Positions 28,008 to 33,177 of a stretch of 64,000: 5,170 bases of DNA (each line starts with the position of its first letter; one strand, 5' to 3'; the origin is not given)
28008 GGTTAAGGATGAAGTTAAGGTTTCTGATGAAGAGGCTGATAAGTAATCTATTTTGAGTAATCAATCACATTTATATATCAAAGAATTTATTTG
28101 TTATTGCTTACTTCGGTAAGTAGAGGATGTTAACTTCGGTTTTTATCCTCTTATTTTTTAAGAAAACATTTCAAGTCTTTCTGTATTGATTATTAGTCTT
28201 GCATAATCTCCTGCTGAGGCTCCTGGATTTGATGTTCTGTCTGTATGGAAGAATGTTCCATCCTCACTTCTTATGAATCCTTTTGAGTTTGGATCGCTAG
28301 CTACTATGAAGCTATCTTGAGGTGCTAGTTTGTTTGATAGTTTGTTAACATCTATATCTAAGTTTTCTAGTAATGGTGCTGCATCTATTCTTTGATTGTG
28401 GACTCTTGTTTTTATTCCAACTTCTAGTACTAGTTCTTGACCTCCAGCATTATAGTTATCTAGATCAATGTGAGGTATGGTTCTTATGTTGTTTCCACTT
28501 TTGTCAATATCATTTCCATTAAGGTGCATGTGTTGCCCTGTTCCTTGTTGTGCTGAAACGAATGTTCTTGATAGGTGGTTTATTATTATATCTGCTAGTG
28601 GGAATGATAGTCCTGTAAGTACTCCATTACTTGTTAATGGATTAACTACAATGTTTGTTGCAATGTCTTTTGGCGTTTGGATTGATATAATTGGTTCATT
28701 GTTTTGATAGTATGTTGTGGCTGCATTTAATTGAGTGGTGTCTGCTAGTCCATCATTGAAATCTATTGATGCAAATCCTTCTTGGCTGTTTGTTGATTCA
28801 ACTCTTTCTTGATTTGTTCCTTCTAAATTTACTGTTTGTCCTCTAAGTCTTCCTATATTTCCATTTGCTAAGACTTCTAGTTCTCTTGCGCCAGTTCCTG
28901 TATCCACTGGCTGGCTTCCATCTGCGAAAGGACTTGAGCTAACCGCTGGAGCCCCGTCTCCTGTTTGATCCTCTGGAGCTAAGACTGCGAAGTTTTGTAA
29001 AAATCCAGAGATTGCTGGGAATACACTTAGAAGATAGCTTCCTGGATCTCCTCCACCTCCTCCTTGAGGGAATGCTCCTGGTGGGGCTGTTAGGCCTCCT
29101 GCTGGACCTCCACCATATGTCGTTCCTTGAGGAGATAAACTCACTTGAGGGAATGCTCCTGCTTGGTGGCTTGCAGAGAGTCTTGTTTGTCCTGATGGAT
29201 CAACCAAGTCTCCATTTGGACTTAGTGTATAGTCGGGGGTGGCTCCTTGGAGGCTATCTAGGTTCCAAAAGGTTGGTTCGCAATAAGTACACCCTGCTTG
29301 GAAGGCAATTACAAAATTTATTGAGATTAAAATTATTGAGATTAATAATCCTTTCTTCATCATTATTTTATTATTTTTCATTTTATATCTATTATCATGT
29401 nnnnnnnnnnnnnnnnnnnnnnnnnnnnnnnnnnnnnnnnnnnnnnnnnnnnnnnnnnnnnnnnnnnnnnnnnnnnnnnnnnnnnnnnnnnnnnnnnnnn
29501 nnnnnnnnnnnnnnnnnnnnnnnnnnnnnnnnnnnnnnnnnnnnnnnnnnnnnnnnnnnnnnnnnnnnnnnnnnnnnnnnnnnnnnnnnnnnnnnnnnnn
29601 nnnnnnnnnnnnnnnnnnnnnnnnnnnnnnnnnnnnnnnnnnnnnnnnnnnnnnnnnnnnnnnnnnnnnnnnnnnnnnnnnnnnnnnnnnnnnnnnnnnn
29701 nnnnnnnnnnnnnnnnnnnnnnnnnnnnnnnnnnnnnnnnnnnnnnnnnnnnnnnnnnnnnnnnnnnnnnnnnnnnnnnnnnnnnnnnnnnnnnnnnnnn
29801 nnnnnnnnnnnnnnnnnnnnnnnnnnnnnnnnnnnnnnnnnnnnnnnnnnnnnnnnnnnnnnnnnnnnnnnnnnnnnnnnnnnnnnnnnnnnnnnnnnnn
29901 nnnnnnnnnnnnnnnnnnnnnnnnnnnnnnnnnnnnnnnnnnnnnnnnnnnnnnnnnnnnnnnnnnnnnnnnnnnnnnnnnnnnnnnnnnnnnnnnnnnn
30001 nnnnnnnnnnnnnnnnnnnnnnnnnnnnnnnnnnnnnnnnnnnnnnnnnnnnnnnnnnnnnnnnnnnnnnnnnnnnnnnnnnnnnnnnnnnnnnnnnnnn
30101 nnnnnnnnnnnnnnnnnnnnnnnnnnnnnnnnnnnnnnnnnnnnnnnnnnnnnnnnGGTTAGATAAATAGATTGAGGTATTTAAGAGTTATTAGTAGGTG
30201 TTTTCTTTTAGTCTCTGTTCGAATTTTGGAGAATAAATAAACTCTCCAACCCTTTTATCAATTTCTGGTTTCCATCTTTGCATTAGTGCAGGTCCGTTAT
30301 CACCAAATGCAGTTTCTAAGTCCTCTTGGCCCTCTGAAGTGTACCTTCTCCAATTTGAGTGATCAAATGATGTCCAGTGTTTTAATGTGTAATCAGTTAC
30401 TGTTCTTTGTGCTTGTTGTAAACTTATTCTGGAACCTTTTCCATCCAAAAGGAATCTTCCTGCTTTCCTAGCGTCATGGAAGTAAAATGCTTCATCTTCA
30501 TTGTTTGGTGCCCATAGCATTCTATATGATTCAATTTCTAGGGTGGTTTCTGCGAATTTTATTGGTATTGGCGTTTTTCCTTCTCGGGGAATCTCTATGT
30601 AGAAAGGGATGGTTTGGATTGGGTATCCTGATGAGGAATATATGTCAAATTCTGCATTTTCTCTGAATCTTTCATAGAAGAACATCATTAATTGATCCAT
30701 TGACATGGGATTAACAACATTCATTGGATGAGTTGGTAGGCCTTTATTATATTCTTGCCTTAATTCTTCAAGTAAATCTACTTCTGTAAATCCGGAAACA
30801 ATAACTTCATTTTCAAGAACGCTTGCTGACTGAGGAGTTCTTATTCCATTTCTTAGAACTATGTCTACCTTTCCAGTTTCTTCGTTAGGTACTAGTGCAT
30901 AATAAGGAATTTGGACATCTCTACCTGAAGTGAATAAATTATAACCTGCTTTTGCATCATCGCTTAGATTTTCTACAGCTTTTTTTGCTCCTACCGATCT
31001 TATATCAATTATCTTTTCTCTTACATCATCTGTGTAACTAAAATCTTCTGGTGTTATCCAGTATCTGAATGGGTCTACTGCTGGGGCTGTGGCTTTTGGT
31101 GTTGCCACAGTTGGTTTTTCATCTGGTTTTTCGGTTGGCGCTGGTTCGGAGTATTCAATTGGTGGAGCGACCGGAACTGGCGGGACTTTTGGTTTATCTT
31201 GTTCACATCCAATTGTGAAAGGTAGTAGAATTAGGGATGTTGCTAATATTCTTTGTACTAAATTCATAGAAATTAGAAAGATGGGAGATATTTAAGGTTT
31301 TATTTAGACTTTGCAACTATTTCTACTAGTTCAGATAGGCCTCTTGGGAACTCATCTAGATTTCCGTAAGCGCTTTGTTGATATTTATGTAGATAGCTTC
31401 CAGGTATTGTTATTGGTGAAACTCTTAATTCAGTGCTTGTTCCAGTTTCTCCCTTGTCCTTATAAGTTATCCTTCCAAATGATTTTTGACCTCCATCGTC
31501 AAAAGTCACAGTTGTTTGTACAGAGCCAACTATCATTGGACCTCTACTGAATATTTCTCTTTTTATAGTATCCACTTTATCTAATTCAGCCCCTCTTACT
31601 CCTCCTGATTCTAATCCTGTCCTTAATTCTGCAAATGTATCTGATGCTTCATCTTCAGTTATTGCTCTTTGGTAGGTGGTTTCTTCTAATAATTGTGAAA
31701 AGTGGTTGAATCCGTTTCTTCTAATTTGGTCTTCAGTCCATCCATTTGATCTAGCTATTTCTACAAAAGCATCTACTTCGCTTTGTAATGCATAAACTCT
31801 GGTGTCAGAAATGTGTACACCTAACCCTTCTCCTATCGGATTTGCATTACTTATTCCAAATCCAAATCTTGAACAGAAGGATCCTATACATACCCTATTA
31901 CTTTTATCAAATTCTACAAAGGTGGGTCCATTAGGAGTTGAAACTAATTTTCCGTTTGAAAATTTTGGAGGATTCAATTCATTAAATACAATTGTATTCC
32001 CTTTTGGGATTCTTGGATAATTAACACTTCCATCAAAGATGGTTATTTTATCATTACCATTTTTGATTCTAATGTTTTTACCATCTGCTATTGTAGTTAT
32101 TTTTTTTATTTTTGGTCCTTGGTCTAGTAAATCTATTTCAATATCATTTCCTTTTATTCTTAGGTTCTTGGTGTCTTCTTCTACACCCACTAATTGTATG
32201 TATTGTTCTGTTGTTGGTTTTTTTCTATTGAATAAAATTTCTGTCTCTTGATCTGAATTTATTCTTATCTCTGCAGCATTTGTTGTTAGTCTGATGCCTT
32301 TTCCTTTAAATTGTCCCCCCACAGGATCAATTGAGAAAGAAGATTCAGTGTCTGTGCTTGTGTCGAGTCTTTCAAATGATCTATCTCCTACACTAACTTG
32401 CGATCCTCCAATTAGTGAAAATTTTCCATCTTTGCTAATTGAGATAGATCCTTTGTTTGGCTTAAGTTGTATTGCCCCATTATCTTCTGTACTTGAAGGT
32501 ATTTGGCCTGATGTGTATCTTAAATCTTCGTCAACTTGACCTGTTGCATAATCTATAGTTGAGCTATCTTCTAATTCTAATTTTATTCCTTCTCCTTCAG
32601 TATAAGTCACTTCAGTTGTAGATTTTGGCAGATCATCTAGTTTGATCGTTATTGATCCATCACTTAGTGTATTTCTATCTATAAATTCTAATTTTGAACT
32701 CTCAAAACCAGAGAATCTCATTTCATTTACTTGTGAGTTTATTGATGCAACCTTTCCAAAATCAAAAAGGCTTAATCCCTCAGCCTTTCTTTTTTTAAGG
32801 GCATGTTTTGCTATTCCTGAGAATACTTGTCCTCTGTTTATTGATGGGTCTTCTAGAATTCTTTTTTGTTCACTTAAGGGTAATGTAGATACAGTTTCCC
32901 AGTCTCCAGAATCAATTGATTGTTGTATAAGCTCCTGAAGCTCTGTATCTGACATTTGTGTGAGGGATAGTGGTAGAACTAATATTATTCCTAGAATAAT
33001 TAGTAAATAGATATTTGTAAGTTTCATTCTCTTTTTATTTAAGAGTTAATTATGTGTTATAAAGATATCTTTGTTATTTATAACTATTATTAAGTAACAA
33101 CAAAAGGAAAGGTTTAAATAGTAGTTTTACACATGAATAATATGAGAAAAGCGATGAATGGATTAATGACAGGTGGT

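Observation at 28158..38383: Minus-strand island of large secreted proteins interleaved with pilin-like (class III signal) paralogs: candidate cell-surface/attachment apparatus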

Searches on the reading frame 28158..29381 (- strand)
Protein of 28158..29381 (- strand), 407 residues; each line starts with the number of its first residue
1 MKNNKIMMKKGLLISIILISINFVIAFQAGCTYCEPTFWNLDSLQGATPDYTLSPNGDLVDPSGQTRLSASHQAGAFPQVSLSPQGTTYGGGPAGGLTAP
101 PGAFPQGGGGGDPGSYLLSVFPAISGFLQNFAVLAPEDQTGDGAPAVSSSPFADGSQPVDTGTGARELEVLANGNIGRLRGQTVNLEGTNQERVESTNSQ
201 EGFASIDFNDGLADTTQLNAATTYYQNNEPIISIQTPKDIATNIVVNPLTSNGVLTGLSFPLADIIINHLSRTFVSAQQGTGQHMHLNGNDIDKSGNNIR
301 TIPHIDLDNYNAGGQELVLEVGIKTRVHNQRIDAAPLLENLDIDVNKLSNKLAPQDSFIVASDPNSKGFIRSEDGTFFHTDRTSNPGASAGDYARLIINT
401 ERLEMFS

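Call 3: search_protein_families(library=pfam, proteins=[window:28158-29381:-], max_evalue=1)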
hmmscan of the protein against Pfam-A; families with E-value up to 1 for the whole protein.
window:28158-29381:- (407 aa): 0 families

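Call 28: search_protein_families(library=ncbifam, proteins=[window:28158-29381:-], max_evalue=1)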
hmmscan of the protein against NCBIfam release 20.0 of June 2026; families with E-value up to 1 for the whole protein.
window:28158-29381:- (407 aa): 0 families

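Call 57: search_solved_structures(query=A4, max_evalue=1)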
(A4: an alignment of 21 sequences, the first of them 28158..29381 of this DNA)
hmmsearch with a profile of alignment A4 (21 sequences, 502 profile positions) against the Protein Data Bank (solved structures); distinct sequences matched with E-value up to 1: 46.
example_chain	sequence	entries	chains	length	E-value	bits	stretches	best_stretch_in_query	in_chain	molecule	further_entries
32nz_A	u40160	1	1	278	0.00069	22.4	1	132-251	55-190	H90 scFv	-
6tb4_J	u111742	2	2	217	0.0041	19.9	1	150-222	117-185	Transcription initiation factor TFIID subunit 10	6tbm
3b6v_A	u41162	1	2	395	0.02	17.6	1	162-227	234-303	Kinesin-like protein KIF3C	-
3zur_A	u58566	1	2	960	0.023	17.4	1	206-277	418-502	BOTULINUM NEUROTOXIN TYPE A, SYNAPTOSOMAL-ASSOCIATED PROTEIN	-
5mio_C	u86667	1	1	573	0.03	17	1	170-232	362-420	Kinesin-like protein KIF2C,KIF2C FUSED TO A DARPIN,KIF2C FUSED TO A DARPIN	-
9ymg_C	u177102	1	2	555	0.11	15.2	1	177-230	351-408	Kinesin-like protein KIF18A, DARPin fusion protein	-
6dzt_M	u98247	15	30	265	0.16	14.7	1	197-238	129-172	scFv | Single-chain variable fragment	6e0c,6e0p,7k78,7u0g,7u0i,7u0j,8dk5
9tay_Z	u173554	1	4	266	0.16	14.7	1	197-238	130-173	scFv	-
2l6h_A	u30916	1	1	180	0.2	14.3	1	192-231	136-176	Focal adhesion kinase 1, linker, Paxillin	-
4hb1_A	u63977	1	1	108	0.21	14.2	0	219-245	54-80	DHP1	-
9mgb_a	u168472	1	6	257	0.28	13.8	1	193-245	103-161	CL33 scFv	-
8pmw_A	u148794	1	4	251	0.29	13.8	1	168-238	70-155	scFv_p60.1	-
2vrz_A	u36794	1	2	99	0.3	13.7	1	194-260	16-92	VIRULENCE FACTOR ESXA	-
9dbd_A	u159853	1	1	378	0.3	13.7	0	182-236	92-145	Tet4 Variant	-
9dbf_A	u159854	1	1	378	0.3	13.7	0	182-236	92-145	Tet4 Variant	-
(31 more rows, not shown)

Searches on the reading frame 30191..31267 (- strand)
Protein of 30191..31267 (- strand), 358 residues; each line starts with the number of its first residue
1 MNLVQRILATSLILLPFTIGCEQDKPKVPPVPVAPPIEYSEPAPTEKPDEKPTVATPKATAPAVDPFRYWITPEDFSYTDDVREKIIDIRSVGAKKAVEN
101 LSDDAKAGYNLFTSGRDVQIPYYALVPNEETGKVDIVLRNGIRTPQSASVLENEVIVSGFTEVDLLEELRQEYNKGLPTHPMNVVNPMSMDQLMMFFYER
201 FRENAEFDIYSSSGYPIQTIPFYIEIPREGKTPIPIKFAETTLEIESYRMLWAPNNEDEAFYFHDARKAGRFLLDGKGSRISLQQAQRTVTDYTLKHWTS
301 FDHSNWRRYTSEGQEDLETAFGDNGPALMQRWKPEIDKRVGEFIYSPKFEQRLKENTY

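Call 3: search_protein_families(library=pfam, proteins=[window:30191-31267:-], max_evalue=1)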
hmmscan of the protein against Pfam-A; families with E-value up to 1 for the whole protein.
window:30191-31267:- (358 aa): 1 family
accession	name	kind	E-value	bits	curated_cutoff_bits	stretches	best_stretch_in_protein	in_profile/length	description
PF02825.26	WWE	-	0.077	13.8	21.1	1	302-352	8-52/67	WWE domain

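Call 28: search_protein_families(library=ncbifam, proteins=[window:30191-31267:-], max_evalue=1)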
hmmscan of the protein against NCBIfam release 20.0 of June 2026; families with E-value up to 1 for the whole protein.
window:30191-31267:- (358 aa): 0 families

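Call 44: search_protein_representatives(protein=window:30191-31267:-)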
Query: 358 residues. Proteins with E-value up to 0.001 (for the whole library): 3; up to 1e-10: 2; up to 1e-30: 2. The best 3 are listed.
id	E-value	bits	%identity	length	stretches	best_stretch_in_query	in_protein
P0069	7.1e-243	821.0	100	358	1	1-358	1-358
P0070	6.8e-82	291.5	45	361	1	1-354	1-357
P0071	2.6e-05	39.6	41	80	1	70-131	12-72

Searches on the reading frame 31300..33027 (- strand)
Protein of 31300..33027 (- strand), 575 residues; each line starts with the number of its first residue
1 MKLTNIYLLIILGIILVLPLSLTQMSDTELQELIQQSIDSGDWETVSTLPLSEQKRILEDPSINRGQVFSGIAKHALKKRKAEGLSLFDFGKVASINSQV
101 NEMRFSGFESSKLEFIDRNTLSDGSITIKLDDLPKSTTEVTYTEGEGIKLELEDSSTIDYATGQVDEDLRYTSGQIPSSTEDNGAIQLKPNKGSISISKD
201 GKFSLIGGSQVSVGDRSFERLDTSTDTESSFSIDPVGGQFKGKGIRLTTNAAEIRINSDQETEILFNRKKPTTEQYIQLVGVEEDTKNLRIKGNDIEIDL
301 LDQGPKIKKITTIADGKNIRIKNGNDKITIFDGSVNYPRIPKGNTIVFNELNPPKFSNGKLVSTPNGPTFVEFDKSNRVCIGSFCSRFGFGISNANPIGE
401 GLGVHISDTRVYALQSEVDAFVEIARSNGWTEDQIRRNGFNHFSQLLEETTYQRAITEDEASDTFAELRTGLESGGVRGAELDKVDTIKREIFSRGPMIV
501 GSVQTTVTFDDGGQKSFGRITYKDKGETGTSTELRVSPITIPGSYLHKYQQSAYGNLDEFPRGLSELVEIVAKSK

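Call 3: search_protein_families(library=pfam, proteins=[window:31300-33027:-], max_evalue=1)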
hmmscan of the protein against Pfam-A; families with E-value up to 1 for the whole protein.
window:31300-33027:- (575 aa): 0 families

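Call 28: search_protein_families(library=ncbifam, proteins=[window:31300-33027:-], max_evalue=1)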
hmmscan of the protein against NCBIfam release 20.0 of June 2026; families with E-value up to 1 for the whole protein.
window:31300-33027:- (575 aa): 0 families

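Call 43: find_homologous_proteins(query=window:31300-33027:-, max_evalue=0.001)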
Query window:31300-33027:- (575 aa): 3 proteins with E <= 0.001 among 8000 candidates.
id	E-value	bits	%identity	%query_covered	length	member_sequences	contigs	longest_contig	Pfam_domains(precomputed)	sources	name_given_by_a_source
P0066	0.0e+0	1259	100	100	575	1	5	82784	-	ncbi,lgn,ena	-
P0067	3.5e-292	988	78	98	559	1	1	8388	-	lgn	-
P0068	8.4e-259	878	68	100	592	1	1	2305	-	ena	-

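Call 59: search_solved_structures(query=A5, max_evalue=1)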
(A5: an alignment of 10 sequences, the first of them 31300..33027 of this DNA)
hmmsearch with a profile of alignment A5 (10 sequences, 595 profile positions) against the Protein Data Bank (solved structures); distinct sequences matched with E-value up to 1: 2.
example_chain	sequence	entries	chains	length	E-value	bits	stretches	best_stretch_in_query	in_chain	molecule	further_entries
10lk_V1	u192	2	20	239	0.075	15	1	1-77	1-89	Flagellar filament sheath protein | Flagellar filament outer layer protein FlaA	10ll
7tgh_T3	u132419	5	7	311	0.27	13.1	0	419-509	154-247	NDUTT3 | RNase III domain-containing protein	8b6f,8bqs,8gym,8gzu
